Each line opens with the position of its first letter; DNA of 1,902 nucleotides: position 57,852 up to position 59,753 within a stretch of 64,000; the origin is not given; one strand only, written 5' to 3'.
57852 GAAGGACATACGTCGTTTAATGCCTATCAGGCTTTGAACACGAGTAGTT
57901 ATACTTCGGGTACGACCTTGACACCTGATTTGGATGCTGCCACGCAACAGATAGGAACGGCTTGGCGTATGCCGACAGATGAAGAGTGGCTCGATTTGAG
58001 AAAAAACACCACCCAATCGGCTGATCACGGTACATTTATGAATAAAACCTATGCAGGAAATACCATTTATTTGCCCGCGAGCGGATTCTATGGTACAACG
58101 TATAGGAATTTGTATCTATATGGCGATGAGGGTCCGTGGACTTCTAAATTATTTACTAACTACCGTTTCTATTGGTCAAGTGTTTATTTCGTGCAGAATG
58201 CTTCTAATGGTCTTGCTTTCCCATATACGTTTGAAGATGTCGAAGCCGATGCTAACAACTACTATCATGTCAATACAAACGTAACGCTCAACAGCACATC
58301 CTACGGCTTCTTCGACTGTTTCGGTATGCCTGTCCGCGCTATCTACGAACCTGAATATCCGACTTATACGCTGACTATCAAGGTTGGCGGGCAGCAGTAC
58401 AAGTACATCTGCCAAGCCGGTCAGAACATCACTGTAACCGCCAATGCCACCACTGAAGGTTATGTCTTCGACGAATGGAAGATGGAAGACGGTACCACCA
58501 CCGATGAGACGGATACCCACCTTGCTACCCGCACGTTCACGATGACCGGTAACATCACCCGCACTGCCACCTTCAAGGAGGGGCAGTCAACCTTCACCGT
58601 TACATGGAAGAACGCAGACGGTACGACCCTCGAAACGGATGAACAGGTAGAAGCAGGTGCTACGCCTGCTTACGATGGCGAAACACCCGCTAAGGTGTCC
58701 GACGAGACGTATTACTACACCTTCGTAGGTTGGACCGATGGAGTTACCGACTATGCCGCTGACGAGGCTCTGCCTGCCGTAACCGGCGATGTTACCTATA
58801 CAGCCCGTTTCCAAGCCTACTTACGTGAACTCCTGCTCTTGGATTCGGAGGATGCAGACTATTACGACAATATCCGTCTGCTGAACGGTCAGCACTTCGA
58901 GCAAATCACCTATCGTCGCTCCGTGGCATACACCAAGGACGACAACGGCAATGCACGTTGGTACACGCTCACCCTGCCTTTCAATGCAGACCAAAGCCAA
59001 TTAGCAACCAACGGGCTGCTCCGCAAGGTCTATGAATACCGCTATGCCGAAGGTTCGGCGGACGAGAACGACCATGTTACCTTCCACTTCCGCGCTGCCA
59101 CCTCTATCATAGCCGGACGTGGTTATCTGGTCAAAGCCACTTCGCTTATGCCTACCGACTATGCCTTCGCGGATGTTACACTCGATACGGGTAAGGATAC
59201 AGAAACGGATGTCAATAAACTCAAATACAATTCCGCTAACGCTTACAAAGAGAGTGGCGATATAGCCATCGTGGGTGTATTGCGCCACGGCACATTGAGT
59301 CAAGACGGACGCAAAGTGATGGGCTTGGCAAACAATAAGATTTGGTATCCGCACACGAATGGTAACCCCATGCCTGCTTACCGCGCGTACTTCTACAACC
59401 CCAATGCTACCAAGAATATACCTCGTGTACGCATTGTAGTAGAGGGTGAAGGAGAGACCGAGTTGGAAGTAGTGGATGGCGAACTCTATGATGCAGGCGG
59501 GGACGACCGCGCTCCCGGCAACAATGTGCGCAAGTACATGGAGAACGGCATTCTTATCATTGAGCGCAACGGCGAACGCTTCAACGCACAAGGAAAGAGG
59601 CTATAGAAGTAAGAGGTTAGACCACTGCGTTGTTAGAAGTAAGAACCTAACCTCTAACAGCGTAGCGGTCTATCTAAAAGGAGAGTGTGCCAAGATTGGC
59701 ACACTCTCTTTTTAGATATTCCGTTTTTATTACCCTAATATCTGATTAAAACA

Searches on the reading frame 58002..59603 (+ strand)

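Call 37: search_protein_families(library=pfam, proteins=[window:58002-59603:+], max_evalue=0.00001)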
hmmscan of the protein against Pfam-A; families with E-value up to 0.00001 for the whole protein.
window:58002-59603:+ (534 aa): 1 family
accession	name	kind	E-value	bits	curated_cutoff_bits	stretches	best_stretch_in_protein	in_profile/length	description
PF18998.6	Flg_new_2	-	2.9e-10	40.4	23.6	1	138-193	20-71/73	Divergent InlB B-repeat domain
